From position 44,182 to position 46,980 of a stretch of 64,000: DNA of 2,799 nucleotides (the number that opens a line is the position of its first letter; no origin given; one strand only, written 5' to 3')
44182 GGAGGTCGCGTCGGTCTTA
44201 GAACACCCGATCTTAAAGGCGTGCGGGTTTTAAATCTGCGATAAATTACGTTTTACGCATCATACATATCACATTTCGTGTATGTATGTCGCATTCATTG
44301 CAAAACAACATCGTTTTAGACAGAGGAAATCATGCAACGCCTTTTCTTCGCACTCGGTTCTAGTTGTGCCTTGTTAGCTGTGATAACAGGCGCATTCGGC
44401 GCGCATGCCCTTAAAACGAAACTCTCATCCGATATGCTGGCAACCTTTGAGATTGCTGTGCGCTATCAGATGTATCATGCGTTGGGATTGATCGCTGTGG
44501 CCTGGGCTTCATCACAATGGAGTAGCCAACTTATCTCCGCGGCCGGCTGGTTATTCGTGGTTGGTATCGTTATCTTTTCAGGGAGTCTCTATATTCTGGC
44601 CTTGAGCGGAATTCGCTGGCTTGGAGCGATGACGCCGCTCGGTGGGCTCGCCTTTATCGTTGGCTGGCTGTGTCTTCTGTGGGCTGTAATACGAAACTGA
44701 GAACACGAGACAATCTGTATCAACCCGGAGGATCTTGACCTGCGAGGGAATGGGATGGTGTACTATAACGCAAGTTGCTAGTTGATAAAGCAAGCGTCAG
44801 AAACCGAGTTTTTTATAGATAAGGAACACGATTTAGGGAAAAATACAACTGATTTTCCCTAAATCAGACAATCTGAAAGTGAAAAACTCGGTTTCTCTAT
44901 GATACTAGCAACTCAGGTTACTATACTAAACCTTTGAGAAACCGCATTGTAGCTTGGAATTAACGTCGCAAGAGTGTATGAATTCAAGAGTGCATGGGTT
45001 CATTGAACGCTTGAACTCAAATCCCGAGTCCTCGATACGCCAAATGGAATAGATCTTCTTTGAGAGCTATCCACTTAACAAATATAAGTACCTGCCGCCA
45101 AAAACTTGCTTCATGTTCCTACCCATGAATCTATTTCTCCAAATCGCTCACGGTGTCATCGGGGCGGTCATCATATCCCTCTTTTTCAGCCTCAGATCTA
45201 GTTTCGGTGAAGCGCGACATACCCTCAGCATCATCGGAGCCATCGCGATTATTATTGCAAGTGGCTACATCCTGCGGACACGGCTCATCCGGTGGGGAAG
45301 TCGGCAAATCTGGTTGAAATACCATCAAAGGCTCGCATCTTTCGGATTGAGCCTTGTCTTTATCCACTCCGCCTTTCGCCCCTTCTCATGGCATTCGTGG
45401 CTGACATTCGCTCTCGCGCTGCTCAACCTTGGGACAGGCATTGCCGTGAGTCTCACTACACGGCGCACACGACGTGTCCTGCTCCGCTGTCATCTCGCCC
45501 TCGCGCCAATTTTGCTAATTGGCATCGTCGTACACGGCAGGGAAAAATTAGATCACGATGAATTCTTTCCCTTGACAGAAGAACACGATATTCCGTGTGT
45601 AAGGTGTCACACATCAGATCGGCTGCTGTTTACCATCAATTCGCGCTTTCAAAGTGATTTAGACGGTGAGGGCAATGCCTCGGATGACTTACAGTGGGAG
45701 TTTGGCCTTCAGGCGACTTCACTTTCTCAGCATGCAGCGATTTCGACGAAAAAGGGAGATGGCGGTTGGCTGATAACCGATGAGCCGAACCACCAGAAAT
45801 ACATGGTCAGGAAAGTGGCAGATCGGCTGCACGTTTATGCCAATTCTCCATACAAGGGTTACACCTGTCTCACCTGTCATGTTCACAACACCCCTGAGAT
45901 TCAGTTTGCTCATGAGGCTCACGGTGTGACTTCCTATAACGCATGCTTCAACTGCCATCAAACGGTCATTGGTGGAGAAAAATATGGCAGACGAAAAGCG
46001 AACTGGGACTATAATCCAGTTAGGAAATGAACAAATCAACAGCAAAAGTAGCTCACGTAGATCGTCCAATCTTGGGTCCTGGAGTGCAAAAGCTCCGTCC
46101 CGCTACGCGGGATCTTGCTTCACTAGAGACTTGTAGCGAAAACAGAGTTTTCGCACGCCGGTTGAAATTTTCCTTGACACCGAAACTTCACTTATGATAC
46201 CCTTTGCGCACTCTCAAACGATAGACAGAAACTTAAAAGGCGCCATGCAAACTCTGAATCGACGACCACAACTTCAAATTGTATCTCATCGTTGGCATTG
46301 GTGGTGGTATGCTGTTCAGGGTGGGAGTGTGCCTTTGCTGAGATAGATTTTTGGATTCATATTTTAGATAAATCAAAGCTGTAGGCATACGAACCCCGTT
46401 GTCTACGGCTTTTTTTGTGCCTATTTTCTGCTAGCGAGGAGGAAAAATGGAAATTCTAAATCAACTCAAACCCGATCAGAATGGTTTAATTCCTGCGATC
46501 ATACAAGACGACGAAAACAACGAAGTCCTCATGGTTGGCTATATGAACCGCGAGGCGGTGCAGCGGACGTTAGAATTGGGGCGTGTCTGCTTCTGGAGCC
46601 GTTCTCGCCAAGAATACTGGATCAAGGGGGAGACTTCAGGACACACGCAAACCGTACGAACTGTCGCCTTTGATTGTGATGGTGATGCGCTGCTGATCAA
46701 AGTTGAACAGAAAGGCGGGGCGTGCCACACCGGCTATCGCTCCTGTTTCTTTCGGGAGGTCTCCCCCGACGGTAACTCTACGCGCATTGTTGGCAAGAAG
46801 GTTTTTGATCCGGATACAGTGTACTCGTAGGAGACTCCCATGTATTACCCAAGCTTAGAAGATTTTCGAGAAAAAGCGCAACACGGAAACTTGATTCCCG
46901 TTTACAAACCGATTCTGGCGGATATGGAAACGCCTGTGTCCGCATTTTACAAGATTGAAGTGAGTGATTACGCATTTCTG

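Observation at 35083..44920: Two identical 155-bp palindromic MITE-like elements in inverted orientation bracketing a 9.5-kb gene block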

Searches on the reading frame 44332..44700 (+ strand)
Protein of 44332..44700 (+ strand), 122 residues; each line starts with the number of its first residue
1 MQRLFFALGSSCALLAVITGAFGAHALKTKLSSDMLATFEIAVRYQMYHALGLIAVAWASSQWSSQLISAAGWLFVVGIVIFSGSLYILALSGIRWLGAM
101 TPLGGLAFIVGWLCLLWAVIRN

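Call 28: search_protein_families(library=pfam, proteins=[window:44332-44700:+])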
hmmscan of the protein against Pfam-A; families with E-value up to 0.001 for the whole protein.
window:44332-44700:+ (122 aa): 1 family
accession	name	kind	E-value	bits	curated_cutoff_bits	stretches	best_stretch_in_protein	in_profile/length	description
PF04241.20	DUF423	-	3.7e-32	110.8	25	1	20-105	2-86/86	Protein of unknown function (DUF423)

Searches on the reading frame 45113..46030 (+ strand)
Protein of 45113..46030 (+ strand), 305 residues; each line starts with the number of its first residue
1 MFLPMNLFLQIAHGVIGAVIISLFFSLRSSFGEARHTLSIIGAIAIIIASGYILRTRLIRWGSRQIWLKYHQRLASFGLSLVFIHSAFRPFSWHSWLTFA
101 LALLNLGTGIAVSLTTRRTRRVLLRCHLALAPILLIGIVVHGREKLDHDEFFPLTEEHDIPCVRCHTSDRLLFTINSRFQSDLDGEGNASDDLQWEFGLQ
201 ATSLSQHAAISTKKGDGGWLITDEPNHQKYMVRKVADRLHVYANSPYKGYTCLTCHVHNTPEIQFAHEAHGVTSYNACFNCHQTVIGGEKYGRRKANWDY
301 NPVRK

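Call 17: find_encoding_contigs(protein=window:45113-46030:+, flank=10000, max_places=8)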
Protein window:45113-46030:+ (305 aa): no gene with exactly this product is on record in the collection.

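Call 28: search_protein_families(library=pfam, proteins=[window:45113-46030:+])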
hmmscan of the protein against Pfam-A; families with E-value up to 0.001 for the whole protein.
window:45113-46030:+ (305 aa): 0 families

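Call 30: find_homologous_proteins(query=window:45113-46030:+)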
Query window:45113-46030:+ (305 aa): 225 proteins with E <= 0.001 among 1971 candidates; the best 120 are listed.
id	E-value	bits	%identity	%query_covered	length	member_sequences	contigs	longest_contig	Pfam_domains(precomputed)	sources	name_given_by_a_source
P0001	1.1e-202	690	98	99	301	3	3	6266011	-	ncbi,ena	-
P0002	8.5e-156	536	76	98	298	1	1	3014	-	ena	-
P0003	9.4e-155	533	76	98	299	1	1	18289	-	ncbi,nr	ncbi:MAG: hypothetical protein O7E52_29810 [Candidatus Poribacteria bacterium]|nr:hypothetical prote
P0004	1.0e-151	523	76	98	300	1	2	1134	-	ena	-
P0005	5.0e-151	520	74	98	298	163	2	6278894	-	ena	-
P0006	1.7e-150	519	73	98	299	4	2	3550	-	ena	-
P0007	1.3e-148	512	73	98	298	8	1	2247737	-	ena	-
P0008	3.7e-147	508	72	97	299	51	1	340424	-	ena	-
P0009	4.0e-146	504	72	98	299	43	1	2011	-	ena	-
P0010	7.2e-145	500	72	98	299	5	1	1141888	-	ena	-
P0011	1.0e-141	490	69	97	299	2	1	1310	-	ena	-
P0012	1.2e-141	490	70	98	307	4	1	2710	-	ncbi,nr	ncbi:hypothetical protein HYR99_35135 [Candidatus Poribacteria bacterium]|nr:hypothetical protein [C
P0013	7.3e-137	474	67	98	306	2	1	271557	-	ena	-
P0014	7.3e-134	464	67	98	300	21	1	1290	-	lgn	-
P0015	5.2e-132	458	65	98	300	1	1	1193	-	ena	-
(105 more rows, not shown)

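Call 31: find_encoding_contigs(protein=P0001, flank=10000, max_places=6)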
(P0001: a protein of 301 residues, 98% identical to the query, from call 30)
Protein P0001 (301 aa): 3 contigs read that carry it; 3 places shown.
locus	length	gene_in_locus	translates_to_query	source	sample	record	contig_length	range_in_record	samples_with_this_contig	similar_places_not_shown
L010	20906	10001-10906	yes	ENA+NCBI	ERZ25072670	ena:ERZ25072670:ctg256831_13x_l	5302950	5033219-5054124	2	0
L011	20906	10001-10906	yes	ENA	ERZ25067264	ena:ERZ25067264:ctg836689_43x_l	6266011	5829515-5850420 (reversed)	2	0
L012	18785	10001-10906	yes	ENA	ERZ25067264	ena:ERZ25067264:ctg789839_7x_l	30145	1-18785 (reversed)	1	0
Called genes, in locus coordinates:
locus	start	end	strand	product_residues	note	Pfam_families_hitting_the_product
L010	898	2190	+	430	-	PF04909:Amidohydro_2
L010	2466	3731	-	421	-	PF04055:Radical_SAM, PF13186:SPASM, PF02810:SEC-C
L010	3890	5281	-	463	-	PF09992:NAGPA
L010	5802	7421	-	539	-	PF01401:Peptidase_M2, PF01432:Peptidase_M3, PF02074:Peptidase_M32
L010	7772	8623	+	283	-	PF16798:DUF5069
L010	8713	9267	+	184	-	PF00583:Acetyltransf_1, PF13673:Acetyltransf_10 (weak), PF13508:Acetyltransf_7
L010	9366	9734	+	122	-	PF04241:DUF423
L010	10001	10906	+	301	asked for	-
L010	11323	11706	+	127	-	PF01502:PRA-CH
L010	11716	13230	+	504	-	PF04715:, PF00425:Chorismate_bind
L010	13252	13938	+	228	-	-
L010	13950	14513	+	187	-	PF00117:GATase, PF07722:Peptidase_C26 (weak)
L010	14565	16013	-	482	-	PF12161:HsdM_N, PF02384:N6_Mtase, PF01170:UPF0020, PF07669:Eco57I (weak)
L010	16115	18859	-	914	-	-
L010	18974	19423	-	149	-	-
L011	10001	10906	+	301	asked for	-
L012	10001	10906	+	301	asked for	-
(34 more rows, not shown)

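Call 68: find_encoding_contigs(protein=P0005, flank=10000, max_places=3)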
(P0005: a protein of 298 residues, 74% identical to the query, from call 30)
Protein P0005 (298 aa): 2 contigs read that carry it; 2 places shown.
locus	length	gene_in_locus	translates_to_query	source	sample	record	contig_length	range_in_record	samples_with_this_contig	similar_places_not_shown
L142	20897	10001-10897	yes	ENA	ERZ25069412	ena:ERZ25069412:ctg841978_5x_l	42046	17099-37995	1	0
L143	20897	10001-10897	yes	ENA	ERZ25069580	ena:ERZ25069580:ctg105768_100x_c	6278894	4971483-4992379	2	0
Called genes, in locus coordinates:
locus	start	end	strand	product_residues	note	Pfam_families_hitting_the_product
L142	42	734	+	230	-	-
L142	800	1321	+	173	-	PF04909:Amidohydro_2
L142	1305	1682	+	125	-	PF04909:Amidohydro_2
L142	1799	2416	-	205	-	PF05721:PhyH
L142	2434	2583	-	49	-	-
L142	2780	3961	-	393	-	-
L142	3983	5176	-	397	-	-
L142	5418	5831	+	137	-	PF01582:TIR, PF08937:ThsB_TIR, PF13676:TIR_2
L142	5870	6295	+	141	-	PF13676:TIR_2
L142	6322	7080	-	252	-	PF01073:3Beta_HSD, PF01370:Epimerase, PF13460:NAD_binding_10, PF16363:GDP_Man_Dehyd (weak)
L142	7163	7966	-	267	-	-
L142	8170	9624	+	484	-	PF13365:Trypsin_2, PF00595:PDZ, PF13180:PDZ_2, PF17820:PDZ_6, PF00595:PDZ (weak), PF17820:PDZ_6 (weak)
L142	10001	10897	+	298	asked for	-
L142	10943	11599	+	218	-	PF00485:PRK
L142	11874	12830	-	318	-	PF00930:DPPIV_N (faint), PF26549:Tricorn_N, PF26550:Tricorn_2nd, PF07676:PD40 (weak), PF26549:Tricorn_N, PF07676:PD40, PF26550:Tricorn_2nd (weak), PF26549:Tricorn_N, +3 more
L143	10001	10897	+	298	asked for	-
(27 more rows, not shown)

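Call 69: find_encoding_contigs(protein=P0007, flank=10000, max_places=3)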
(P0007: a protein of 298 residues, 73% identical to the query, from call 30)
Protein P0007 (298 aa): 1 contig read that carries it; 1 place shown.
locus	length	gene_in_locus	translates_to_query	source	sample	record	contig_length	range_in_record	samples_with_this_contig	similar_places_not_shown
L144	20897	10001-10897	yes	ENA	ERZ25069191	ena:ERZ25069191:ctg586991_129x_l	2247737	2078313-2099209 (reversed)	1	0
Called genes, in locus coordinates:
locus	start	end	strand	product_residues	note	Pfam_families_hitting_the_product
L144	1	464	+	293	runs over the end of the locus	PF04909:Amidohydro_2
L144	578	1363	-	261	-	PF05721:PhyH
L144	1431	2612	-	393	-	-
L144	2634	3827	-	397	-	-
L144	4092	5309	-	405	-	PF12323:HTH_OrfB_IS605, PF01385:OrfB_IS605, PF07282:Cas12f1-like_TNB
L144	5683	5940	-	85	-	PF04255:DUF433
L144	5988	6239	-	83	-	-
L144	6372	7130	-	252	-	PF01073:3Beta_HSD, PF01370:Epimerase, PF13460:NAD_binding_10, PF16363:GDP_Man_Dehyd (weak)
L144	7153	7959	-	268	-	-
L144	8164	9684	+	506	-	PF13365:Trypsin_2, PF00595:PDZ, PF13180:PDZ_2, PF17820:PDZ_6, PF00595:PDZ, PF13180:PDZ_2, PF17820:PDZ_6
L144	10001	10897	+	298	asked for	-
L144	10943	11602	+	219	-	PF00485:PRK, PF13238:AAA_18 (weak)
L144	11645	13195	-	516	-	PF13709:DUF4159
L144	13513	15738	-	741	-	PF04542:Sigma70_r2, PF08281:Sigma70_r4_2 (weak), PF13709:DUF4159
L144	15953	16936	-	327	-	-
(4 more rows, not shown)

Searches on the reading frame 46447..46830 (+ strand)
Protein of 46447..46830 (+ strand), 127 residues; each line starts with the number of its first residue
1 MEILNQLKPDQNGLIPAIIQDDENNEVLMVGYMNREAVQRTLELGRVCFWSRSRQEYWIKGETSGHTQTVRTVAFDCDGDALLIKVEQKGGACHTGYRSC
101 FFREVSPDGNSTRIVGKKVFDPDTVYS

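Call 37: search_protein_families(library=pfam, proteins=[window:46447-46830:+])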
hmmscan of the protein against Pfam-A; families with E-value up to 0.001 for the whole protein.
window:46447-46830:+ (127 aa): 1 family
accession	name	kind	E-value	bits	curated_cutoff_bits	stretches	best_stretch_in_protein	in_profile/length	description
PF01502.23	PRA-CH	-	2.4e-36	123.9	27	1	29-102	1-74/74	Phosphoribosyl-AMP cyclohydrolase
